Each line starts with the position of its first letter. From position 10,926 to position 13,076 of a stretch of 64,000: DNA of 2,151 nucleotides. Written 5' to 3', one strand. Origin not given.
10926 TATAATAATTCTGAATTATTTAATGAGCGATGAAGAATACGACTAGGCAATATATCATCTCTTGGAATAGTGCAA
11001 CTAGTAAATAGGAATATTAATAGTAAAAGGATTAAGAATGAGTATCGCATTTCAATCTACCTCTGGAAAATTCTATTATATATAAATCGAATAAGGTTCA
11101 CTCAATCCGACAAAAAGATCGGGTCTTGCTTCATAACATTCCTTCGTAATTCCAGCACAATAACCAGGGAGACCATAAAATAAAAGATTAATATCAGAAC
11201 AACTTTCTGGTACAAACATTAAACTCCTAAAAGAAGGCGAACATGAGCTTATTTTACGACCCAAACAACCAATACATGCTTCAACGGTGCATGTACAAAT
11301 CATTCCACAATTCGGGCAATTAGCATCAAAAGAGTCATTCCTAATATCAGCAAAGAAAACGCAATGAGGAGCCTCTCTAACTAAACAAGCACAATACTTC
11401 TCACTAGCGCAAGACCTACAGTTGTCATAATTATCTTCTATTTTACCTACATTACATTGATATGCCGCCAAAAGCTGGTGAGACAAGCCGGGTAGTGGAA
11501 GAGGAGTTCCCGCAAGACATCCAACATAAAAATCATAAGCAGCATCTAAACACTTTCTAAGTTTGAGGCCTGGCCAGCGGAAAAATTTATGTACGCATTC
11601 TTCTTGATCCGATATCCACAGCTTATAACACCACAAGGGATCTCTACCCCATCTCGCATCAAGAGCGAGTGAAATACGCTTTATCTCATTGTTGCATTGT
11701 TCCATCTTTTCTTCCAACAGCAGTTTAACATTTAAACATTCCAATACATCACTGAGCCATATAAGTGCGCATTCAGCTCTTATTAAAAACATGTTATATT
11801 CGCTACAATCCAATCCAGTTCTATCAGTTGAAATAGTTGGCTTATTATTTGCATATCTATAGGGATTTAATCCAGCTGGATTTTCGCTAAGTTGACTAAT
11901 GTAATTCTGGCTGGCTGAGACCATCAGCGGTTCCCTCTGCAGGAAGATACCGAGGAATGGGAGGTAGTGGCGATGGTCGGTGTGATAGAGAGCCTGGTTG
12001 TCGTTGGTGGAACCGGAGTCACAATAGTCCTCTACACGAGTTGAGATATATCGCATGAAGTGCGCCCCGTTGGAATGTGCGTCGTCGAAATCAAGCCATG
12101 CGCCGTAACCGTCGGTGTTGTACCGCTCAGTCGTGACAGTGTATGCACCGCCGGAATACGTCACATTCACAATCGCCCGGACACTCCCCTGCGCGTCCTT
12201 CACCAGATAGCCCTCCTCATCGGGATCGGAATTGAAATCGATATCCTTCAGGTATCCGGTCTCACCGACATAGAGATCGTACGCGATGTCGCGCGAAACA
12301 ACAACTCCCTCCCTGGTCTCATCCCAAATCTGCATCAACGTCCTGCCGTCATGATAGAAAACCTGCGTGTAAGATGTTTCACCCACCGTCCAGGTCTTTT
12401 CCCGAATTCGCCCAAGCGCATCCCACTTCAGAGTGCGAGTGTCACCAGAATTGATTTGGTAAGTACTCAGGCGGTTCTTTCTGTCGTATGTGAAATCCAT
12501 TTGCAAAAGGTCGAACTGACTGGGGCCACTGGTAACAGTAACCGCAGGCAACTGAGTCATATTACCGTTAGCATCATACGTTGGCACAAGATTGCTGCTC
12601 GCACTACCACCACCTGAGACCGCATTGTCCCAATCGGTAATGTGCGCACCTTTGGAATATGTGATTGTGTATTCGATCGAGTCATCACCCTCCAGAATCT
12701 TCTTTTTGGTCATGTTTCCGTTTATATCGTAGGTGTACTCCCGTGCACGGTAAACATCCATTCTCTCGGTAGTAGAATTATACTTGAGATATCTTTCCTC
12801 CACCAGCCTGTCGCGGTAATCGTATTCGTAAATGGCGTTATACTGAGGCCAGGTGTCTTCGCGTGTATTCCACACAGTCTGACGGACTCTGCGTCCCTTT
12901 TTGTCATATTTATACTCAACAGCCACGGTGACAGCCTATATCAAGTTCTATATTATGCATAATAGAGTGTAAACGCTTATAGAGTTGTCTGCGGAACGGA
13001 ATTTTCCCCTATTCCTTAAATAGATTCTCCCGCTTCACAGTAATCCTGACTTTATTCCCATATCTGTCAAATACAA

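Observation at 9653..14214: Short RHS/YD-repeat protein with an unrecognised Cys-rich C-terminal domain, flanked by a secreted retropepsin-PDZ protease and a lipoprotein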

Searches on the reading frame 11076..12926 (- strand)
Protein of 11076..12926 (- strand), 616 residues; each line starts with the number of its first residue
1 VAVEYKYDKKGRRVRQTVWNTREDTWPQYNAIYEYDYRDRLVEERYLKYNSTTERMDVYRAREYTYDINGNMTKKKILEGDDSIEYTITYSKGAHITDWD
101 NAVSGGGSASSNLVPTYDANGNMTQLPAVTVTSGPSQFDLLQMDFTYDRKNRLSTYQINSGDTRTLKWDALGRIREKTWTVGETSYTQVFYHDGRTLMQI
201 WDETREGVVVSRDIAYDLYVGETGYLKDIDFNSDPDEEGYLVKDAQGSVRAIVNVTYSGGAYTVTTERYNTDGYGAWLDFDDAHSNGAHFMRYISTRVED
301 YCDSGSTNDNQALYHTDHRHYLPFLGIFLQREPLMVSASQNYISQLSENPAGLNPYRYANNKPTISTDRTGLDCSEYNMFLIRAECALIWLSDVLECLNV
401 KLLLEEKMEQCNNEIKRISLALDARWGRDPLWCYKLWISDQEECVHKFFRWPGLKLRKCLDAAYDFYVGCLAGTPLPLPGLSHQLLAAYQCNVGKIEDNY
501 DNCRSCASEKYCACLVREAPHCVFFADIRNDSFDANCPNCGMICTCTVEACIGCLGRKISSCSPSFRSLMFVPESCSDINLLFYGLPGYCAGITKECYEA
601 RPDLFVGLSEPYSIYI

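Call 3: search_protein_families(library=pfam, proteins=[window:11076-12926:-], max_evalue=0.1)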
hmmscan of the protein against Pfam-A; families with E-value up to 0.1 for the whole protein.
window:11076-12926:- (616 aa): 1 family
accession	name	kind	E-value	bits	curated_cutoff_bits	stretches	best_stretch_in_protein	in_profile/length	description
PF05593.20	RHS_repeat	-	1.4e-05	25.8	22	0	147-174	1-28/38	RHS Repeat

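Call 4: search_protein_families(library=ncbifam, proteins=[window:11076-12926:-], max_evalue=0.1)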
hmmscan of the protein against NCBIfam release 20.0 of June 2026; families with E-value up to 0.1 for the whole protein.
window:11076-12926:- (616 aa): 2 families
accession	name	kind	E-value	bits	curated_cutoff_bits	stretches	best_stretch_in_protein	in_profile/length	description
TIGR03696.1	Rhs_assc_core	domain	2.6e-07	31.1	32.5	1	307-372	23-76/76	RHS repeat-associated core domain-containing protein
TIGR01643.1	YD_repeat_2x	repeat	8.8e-05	22.9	15.8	1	147-187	1-42/42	YD repeat-containing protein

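Call 6: search_protein_families(library=padloc, proteins=[window:11076-12926:-], max_evalue=0.1)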
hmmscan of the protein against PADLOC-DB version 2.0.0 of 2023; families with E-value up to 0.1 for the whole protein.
window:11076-12926:- (616 aa): 0 families

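Call 10: find_homologous_proteins(query=window:11076-12926:-)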
Query window:11076-12926:- (616 aa): 14 proteins with E <= 0.001 among 8000 candidates.
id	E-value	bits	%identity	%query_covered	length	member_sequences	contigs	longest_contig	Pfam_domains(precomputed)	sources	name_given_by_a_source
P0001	0.0e+0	1472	100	100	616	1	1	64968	PF05593.20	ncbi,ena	-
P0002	3.3e-197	675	79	61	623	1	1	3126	-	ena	-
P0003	4.0e-195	668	83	58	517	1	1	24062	-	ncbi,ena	-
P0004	7.9e-182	624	78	59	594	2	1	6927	PF05593.20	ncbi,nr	ncbi:hypothetical protein KKB99_02065 [bacterium]|nr:hypothetical protein [bacterium] MBU1024772.1 h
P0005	3.5e-148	513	51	83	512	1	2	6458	-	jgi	jgi:RHS repeat-associated protein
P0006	1.0e-131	458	61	57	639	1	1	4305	-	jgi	-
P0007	2.1e-128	448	56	61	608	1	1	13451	-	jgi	-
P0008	1.3e-124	435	53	63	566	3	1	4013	-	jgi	-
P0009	3.7e-122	427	51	68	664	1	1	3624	-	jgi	jgi:YD repeat-containing protein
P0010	4.1e-88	314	46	59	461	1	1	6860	-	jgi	jgi:YD repeat-containing protein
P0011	9.0e-78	280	51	44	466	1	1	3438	-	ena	-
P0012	9.5e-75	270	47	46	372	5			-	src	-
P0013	5.4e-56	208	46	37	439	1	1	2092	-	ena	-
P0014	4.9e-24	103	49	20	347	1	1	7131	-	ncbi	ncbi:MAG: hypothetical protein ABIC40_08345 [bacterium]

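Call 13: find_encoding_contigs(protein=P0003, flank=10000, max_places=3)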
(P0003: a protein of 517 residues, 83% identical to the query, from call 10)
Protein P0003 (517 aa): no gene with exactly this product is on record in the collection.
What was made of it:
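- Tried and rejected: Not on record (call 13).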

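Call 14: find_encoding_contigs(protein=P0007, flank=10000, max_places=3)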
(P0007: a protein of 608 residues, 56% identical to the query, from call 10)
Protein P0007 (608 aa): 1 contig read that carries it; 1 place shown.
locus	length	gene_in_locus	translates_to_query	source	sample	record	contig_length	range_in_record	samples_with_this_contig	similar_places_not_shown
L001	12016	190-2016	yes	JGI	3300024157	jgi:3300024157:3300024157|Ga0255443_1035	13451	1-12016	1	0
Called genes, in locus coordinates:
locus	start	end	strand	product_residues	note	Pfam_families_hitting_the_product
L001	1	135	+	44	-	?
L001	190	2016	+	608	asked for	-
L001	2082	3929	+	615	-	-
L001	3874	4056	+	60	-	-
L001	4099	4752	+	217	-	PF05697:Trigger_N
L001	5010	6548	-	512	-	PF00171:Aldedh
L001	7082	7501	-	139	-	-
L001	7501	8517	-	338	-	PF03807:F420_oxidored (weak), PF07991:KARI_N, PF01450:KARI_C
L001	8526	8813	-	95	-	PF07659:DUF1599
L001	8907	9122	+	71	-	-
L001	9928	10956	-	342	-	PF01548:DEDD_Tnp_IS110, PF02371:Transposase_20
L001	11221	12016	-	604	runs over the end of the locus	PF00012:HSP70, PF06723:MreB_Mbl, PF00012:HSP70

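Call 15: find_encoding_contigs(protein=P0009, flank=10000, max_places=3)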
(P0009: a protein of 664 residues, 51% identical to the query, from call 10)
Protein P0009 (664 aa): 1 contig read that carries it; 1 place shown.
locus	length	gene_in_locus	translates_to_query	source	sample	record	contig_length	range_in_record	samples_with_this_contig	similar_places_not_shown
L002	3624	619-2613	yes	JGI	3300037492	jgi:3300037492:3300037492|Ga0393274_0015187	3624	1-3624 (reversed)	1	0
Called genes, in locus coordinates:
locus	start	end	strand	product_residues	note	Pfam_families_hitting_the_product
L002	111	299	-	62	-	-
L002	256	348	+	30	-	PF06429:Flg_bbr_C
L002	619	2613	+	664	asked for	-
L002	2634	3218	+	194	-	-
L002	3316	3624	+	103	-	?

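Call 23: find_encoding_contigs(protein=P0005, flank=10000, max_places=3)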
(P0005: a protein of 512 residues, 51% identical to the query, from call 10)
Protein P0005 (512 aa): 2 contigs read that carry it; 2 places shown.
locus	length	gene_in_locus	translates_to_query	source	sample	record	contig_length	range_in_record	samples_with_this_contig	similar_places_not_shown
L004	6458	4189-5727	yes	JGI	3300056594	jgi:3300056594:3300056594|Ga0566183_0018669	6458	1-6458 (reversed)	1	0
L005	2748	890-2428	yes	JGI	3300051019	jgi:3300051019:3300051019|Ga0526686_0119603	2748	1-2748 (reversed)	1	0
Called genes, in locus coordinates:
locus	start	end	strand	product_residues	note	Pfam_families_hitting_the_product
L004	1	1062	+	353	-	?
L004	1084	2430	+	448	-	-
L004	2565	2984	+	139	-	-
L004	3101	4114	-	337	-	PF05598:DUF772, PF01609:DDE_Tnp_1, PF13586:DDE_Tnp_1_2 (faint), PF13751:DDE_Tnp_1_6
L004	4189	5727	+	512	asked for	-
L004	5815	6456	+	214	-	?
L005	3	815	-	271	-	?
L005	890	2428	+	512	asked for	-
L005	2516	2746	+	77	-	?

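Call 24: list_cluster_members(proteins=[P0001, P0016, P0003, P0005])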
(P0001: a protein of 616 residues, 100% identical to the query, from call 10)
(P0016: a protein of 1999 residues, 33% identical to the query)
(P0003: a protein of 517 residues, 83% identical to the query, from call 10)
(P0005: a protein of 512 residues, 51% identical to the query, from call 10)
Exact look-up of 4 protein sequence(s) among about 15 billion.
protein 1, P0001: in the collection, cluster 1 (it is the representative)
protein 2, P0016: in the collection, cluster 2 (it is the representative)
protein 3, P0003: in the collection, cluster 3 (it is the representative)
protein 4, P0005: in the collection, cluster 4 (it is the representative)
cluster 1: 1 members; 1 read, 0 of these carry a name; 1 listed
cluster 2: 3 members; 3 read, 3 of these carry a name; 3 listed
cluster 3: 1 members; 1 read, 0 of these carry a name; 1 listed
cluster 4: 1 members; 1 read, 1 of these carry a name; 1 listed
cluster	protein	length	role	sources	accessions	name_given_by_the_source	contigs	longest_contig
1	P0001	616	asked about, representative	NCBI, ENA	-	-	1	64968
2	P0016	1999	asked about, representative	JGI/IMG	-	YD repeat-containing protein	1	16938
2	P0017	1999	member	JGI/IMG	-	YD repeat-containing protein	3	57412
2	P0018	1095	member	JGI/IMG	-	YD repeat-containing protein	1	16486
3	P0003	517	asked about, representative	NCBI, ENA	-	-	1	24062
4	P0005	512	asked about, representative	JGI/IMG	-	RHS repeat-associated protein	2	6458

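Call 28: find_related_loci(query=A1, collection=genome_contigs, flank=10000)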
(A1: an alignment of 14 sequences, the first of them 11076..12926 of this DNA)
Query A1 (616 aa) in genome_contigs; peptide patterns used: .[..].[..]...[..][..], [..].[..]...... (x = any residue, [..] = any of these).
31 stretches matched a pattern; 3 encode a relative of the query (tblastn E <= 1e-3); 3 distinct loci.
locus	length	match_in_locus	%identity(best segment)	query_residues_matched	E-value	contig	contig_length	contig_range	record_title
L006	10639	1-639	55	163-372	6e-68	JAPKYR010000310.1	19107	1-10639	MAG: bacterium isolate LacPavin_0920_SED3_MAG_49_9 LacPavin_0920_SED3_scaffold_2847842, whole genome shotgun sequence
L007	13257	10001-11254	49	2-413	6e-122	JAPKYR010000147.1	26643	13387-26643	MAG: bacterium isolate LacPavin_0920_SED3_MAG_49_9 LacPavin_0920_SED3_scaffold_1458200, whole genome shotgun sequence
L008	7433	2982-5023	37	142-516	9e-48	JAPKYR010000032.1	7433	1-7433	MAG: bacterium isolate LacPavin_0920_SED3_MAG_49_9 LacPavin_0920_SED3_scaffold_519188, whole genome shotgun sequence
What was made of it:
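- Tried and rejected: Records say only 'bacterium' (calls 10, 28).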

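Call 39: search_protein_families(library=pfam, proteins=[L001:2037-3929:+, L001:4099-4752:+, L002:2634-3218:+, L004:1084-2430:+], max_evalue=0.01)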
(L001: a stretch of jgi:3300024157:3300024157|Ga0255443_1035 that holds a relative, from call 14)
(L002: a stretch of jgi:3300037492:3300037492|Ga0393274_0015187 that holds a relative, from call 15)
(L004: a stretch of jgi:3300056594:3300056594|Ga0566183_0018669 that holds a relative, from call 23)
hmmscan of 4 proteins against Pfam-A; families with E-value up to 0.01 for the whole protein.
L001:2037-3929:+ (630 aa): 1 family
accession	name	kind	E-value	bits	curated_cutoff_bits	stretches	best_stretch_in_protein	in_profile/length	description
PF13899.12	Thioredoxin_7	-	0.0021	18.6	27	1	57-145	5-83/83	Thioredoxin-like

L001:4099-4752:+ (217 aa): 1 family
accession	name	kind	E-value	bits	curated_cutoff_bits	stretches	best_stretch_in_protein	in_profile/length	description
PF05697.18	Trigger_N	-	8.3e-16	59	22.2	1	18-117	16-114/144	Bacterial trigger factor protein (TF)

L002:2634-3218:+ (194 aa): 0 families

L004:1084-2430:+ (448 aa): 1 family
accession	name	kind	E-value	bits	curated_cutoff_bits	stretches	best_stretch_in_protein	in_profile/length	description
PF13360.13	PQQ_2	-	0.0001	22.5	27.6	1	267-398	14-143/233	Outer membrane protein assembly factor BamB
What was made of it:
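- The partner in L001 has a weak thioredoxin-like hit (call 39).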

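Call 51: find_related_loci(query=A4, collection=metagenome_contigs, flank=10000)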
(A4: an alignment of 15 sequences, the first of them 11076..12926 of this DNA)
Query A4 (616 aa) in metagenome_contigs; peptide patterns used: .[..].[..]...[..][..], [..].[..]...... (x = any residue, [..] = any of these).
60 stretches matched a pattern; 13 encode a relative of the query (tblastn E <= 1e-3); 13 distinct loci.
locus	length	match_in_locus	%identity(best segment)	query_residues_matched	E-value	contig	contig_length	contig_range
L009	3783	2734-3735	82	38-372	0e+0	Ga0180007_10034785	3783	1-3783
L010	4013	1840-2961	60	15-389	8e-147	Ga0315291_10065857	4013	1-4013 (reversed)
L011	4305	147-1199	61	15-371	4e-138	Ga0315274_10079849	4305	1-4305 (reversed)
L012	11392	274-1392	56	2-376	2e-132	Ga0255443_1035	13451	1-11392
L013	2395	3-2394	41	88-556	3e-97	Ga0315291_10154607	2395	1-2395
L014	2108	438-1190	48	99-377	6e-77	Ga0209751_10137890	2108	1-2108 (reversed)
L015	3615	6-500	56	210-377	8e-55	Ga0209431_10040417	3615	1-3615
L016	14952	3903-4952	35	3-372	5e-49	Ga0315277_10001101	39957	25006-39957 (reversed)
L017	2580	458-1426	34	38-376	6e-46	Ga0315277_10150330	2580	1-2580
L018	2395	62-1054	35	29-373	2e-44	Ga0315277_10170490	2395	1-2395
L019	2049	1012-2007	35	29-374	4e-44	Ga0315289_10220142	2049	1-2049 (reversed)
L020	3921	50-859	34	88-376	1e-36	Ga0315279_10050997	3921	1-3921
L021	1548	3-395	50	260-387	2e-33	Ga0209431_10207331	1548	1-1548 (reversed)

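Call 53: find_encoding_contigs(protein=P0004, flank=10000, max_places=2)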
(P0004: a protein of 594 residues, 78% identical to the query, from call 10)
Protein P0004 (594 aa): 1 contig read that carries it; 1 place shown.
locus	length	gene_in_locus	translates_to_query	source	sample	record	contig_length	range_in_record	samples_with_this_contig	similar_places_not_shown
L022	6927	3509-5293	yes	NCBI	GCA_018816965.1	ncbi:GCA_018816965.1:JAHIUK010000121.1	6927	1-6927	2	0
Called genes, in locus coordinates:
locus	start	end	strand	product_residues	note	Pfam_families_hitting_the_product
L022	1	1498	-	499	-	PF01368:DHH, PF02272:DHHA1, PF17768:RecJ_OB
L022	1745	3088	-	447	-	PF00587:tRNA-synt_2b, PF03129:HGTP_anticodon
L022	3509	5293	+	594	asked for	PF05593:RHS_repeat (faint)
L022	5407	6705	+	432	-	PF14580:LRR_9 (faint), PF23952:LRR_EndoS (faint), PF00560:LRR_1 (faint), PF12799:LRR_4 (weak), PF23598:LRR_14 (weak), PF12799:LRR_4 (weak), PF13855:LRR_8 (weak), PF12799:LRR_4, +1 more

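Call 54: find_encoding_contigs(protein=P0002, flank=10000, max_places=2)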
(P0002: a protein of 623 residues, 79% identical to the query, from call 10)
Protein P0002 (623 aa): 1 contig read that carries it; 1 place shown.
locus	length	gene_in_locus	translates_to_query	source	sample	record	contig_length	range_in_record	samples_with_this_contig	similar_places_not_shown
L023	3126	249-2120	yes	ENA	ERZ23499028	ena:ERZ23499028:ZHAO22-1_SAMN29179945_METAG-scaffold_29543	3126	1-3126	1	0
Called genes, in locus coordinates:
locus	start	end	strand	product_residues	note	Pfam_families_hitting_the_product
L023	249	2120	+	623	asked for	-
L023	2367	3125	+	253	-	?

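Call 59: predict_structure(alignment_id=A4)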
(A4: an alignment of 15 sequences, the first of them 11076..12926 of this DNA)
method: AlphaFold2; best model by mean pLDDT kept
length: 616 residues; sequences in the alignment: 15
mean_pLDDT: 57.1   pTM: 0.39
mean pLDDT of the five models: 57.1, 56.1, 55.9, 53.6, 50.4
residues with pLDDT >= 90: 4; 70-90: 186; 50-70: 158; < 50: 268
segments of 3 or more residues with pLDDT < 50: 170-172, 189-203, 208-252, 257-264, 266-319, 331-343, 349-363, 365-377, 474-479, 521-557, 559-561, 563-573, 577-616
pLDDT, mean of each block of 10 residues (from residue 1): 70 74 78 80 83 83 79 84 86 69 87 80 80 82 74 67 61 54 54 38 43 32 27 42 40 47 46 42 43 26 34 39 53 41 49 46 43 45 75 78 75 67 56 68 70 66 68 51 63 70 66 62 39 43 37 45 47 50 40 32 33 27
secondary structure, 60 per line:
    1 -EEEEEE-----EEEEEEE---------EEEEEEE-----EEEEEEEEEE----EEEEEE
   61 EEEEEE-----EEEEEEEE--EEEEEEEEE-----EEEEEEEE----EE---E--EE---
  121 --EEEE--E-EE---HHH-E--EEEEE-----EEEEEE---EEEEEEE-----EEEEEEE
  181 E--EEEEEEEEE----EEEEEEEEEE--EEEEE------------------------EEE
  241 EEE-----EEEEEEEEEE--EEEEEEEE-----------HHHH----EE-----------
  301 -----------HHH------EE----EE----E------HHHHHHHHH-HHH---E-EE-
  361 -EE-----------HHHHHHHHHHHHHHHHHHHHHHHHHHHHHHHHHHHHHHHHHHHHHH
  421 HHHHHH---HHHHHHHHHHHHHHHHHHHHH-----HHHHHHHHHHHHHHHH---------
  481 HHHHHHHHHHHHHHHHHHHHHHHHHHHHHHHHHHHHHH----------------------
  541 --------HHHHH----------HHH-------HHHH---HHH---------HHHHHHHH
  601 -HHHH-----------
elements in order (helices of 4 or more, strands of 3 or more residues): E2-7 E13-19 E29-35 E41-50 E55-66 E72-79 E82-90 E96-103 E123-126 E143-147 E153-158 E162-168 E174-181 E184-192 E197-206 E209-213 E238-243 E249-258 E261-268 H280-283 H340-348 H375-426 H430-450 H456-471 H481-518 H549-553 H574-577 H593-600 H602-605
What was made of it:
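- Tried and rejected: Only residues 1-170 (beta hairpins) and helices around 380-520 are moderately confident (call 59).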
